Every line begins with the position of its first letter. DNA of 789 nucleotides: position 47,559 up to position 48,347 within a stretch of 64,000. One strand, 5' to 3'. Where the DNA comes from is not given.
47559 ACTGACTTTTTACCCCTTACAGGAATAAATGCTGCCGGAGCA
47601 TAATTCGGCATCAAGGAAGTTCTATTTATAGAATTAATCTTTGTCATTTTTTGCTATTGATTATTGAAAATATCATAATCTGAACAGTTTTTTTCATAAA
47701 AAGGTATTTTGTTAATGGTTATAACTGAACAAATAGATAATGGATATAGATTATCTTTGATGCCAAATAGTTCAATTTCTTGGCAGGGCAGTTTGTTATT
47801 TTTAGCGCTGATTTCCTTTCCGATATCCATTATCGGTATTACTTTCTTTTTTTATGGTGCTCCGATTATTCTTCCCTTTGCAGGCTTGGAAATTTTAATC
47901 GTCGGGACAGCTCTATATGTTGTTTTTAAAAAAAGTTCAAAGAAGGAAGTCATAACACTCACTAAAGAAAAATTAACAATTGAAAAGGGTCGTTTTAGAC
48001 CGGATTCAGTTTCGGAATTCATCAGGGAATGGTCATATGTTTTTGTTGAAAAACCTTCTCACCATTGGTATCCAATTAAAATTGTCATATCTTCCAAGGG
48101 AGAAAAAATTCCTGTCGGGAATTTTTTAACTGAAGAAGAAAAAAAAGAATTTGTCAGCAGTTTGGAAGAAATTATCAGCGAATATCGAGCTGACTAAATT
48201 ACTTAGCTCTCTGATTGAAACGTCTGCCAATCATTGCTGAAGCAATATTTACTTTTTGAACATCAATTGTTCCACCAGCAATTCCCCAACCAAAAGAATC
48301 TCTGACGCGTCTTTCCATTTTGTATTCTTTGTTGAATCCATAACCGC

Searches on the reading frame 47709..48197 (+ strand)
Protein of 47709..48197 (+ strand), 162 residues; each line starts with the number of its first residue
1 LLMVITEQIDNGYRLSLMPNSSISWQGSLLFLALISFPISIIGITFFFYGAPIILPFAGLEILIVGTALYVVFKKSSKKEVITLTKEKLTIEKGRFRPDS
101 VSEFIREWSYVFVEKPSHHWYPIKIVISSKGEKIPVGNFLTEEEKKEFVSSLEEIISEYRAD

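Call 38: search_protein_families(library=pfam, max_evalue=0.00001, proteins=[window:47709-48197:+])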
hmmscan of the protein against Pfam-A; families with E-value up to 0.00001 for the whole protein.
window:47709-48197:+ (162 aa): 1 family
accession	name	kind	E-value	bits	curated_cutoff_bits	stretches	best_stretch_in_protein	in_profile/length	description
PF10003.15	DUF2244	-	1.8e-33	115.6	27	1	17-154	1-136/138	Integral membrane protein (DUF2244)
